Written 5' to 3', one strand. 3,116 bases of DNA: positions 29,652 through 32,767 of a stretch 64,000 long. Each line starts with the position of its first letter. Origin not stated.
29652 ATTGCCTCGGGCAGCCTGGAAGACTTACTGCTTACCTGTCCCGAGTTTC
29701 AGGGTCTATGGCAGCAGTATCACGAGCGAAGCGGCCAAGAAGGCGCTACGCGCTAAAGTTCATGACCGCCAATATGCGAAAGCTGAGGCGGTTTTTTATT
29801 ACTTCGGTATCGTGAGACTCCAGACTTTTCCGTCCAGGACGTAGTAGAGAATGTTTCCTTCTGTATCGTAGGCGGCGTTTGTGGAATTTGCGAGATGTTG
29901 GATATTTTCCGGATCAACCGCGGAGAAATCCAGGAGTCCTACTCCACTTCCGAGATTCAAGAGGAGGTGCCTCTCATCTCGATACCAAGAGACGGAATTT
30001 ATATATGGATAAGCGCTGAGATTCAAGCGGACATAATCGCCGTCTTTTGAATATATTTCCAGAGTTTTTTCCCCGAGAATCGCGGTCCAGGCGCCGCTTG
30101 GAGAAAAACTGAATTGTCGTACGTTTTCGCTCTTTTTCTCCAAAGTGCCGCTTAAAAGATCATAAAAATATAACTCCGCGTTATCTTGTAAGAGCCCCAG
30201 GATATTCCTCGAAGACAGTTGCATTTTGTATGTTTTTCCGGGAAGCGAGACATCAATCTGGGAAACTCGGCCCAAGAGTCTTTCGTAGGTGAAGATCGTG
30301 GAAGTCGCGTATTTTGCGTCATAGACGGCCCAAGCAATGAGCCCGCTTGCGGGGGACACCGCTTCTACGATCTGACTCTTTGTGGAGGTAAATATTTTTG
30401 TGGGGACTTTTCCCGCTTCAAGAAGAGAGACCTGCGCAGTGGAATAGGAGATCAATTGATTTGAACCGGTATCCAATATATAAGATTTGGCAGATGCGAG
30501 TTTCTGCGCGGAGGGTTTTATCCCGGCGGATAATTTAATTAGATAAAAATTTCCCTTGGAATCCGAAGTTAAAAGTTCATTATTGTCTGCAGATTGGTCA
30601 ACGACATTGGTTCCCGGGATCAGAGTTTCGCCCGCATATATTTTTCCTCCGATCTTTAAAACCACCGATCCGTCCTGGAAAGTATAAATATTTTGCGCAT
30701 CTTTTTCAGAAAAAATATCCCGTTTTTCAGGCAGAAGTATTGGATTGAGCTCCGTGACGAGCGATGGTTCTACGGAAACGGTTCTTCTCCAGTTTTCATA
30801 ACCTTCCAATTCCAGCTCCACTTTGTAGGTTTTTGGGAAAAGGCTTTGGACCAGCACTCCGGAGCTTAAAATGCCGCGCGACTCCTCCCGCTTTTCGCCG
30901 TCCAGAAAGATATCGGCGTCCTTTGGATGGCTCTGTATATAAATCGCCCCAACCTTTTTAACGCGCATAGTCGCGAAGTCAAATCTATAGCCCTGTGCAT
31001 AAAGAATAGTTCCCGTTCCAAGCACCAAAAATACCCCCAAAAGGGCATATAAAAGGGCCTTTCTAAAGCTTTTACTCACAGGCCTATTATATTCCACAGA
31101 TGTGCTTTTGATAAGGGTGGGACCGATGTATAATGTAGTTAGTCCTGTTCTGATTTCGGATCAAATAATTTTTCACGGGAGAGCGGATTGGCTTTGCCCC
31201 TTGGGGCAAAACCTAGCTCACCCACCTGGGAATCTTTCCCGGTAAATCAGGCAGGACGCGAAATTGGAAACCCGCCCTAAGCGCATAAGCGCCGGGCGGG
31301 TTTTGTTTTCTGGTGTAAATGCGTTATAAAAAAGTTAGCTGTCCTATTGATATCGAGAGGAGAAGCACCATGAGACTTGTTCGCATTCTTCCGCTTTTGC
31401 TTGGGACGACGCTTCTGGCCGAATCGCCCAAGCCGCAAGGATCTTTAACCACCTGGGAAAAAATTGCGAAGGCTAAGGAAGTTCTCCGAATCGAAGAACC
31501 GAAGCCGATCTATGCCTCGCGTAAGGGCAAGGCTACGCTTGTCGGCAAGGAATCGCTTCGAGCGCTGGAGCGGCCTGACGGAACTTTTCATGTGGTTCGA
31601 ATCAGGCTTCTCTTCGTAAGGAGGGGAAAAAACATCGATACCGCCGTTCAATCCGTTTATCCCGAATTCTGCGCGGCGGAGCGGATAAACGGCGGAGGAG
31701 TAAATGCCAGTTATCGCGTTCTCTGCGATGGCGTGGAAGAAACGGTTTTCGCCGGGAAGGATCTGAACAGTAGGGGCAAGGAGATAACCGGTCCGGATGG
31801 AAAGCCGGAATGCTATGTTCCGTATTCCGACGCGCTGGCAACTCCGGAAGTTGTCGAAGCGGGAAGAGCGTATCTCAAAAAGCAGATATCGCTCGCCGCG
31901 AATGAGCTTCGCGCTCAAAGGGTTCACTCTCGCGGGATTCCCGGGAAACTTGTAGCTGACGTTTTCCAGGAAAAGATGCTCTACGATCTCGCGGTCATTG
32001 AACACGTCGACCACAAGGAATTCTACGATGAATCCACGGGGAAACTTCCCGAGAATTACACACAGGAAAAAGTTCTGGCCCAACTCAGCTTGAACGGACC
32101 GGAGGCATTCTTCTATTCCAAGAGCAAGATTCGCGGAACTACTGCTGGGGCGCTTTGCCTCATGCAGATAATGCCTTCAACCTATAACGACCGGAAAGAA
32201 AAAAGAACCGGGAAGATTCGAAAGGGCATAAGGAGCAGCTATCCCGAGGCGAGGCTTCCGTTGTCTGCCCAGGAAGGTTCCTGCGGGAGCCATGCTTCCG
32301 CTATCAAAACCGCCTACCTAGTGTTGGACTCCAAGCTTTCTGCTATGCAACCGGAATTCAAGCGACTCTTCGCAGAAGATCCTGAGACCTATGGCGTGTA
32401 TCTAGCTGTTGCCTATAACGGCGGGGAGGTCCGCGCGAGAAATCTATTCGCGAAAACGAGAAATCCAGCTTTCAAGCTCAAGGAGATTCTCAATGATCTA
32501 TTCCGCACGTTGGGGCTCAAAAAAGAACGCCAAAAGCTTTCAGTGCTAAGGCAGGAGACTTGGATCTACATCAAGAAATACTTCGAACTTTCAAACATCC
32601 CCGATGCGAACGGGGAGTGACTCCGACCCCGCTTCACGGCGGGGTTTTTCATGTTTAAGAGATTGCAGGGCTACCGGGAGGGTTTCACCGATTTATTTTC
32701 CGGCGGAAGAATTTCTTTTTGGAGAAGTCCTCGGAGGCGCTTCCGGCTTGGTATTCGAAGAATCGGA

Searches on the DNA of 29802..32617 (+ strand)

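Call 4: search_rna_families(source=window, start=31050, end=31400, threshold=evalue, max_evalue=10, show_alignments=5)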
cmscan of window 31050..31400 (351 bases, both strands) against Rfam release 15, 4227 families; matches with E-value up to 10: 6.
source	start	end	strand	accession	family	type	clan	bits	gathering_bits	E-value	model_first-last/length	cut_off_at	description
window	31164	31237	+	RF00013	6S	Gene;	-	21.6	46.4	0.017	44-144/187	no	6S / SsrS RNA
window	31224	31312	+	RF01772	rnk_pseudo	Cis-reg; leader;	-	18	55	1.1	1-108/108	no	Pseudomonas rnk leader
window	31284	31335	-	RF01089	PK-repBA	Cis-reg;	-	15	45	0.77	1-124/124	no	Pseudoknot of the regulatory region of the repBA gene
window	31264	31386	-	RF02450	ncr1175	Gene; sRNA;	-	14.2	60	5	1-110/110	no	Bacillus sRNA ncr1175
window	31268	31303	+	RF00624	P9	Gene;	-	13.2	43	2.7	51-73/74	no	Pseudomonas sRNA P9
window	31268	31306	-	RF00624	P9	Gene;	-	12.9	43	3.2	48-73/74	no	Pseudomonas sRNA P9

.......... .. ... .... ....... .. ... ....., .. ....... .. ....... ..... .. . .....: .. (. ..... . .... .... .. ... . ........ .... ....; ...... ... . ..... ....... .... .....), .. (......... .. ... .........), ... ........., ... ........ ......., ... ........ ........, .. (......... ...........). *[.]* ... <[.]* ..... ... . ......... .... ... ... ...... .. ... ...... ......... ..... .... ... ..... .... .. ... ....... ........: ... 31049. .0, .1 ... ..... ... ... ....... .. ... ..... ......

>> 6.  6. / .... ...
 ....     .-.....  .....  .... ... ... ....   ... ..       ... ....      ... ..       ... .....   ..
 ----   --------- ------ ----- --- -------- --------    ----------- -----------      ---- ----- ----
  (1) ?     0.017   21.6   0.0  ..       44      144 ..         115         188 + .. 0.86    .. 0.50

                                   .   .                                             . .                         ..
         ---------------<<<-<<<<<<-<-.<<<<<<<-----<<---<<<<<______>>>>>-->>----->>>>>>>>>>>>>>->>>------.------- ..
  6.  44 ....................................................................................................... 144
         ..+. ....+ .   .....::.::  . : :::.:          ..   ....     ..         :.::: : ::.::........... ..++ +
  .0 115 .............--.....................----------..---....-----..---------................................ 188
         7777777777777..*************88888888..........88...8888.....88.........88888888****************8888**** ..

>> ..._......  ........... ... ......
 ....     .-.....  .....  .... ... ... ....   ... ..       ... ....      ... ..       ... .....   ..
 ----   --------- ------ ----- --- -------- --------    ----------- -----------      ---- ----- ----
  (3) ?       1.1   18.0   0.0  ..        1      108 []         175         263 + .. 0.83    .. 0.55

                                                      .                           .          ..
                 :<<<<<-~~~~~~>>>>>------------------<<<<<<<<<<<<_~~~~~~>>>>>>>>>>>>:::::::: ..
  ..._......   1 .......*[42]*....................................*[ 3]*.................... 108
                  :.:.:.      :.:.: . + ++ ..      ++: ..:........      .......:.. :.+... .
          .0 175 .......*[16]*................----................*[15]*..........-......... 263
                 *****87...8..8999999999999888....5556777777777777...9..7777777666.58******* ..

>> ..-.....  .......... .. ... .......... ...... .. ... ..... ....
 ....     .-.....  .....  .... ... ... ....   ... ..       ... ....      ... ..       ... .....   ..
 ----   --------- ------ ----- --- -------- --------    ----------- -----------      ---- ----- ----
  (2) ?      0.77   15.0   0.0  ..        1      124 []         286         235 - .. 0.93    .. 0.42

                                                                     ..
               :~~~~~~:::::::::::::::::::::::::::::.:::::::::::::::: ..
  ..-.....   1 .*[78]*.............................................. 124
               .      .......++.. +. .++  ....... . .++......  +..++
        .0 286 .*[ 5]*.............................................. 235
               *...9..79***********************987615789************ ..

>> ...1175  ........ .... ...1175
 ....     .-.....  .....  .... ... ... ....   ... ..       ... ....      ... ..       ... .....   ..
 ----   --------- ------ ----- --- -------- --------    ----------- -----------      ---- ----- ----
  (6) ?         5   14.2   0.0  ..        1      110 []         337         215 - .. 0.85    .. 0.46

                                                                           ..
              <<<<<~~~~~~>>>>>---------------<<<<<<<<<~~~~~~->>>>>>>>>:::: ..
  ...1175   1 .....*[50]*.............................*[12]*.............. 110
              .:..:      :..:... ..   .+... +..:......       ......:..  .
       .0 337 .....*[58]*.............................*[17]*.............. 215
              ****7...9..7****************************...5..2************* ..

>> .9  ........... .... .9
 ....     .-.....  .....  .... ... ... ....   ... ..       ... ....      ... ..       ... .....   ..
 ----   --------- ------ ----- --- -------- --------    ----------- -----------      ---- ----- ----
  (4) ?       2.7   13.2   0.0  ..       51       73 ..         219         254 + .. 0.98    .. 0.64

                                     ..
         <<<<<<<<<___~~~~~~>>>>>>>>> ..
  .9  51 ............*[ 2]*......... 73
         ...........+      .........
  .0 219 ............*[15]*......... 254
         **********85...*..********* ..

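Call 9: search_rna_families(source=window, start=31130, end=31275, threshold=evalue, max_evalue=10, show_alignments=3)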
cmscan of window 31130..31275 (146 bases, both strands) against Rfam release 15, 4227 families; matches with E-value up to 10: 4.
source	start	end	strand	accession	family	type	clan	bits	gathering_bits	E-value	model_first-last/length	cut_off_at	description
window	31164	31237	+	RF00013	6S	Gene;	-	21.6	46.4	0.007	44-144/187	no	6S / SsrS RNA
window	31164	31253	-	RF02865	ncS01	Gene; sRNA;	-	13.5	58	2.7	1-110/110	no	Burkholderia sRNA 1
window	31181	31255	+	RF02959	DUF3085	Cis-reg;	-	13.1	40.6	3.3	1-76/76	no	DUF3085 RNA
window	31253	31271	+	RF01371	CRISPR-DR58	Gene; CRISPR;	-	12.7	38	7.3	1-37/37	no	CRISPR RNA direct repeat element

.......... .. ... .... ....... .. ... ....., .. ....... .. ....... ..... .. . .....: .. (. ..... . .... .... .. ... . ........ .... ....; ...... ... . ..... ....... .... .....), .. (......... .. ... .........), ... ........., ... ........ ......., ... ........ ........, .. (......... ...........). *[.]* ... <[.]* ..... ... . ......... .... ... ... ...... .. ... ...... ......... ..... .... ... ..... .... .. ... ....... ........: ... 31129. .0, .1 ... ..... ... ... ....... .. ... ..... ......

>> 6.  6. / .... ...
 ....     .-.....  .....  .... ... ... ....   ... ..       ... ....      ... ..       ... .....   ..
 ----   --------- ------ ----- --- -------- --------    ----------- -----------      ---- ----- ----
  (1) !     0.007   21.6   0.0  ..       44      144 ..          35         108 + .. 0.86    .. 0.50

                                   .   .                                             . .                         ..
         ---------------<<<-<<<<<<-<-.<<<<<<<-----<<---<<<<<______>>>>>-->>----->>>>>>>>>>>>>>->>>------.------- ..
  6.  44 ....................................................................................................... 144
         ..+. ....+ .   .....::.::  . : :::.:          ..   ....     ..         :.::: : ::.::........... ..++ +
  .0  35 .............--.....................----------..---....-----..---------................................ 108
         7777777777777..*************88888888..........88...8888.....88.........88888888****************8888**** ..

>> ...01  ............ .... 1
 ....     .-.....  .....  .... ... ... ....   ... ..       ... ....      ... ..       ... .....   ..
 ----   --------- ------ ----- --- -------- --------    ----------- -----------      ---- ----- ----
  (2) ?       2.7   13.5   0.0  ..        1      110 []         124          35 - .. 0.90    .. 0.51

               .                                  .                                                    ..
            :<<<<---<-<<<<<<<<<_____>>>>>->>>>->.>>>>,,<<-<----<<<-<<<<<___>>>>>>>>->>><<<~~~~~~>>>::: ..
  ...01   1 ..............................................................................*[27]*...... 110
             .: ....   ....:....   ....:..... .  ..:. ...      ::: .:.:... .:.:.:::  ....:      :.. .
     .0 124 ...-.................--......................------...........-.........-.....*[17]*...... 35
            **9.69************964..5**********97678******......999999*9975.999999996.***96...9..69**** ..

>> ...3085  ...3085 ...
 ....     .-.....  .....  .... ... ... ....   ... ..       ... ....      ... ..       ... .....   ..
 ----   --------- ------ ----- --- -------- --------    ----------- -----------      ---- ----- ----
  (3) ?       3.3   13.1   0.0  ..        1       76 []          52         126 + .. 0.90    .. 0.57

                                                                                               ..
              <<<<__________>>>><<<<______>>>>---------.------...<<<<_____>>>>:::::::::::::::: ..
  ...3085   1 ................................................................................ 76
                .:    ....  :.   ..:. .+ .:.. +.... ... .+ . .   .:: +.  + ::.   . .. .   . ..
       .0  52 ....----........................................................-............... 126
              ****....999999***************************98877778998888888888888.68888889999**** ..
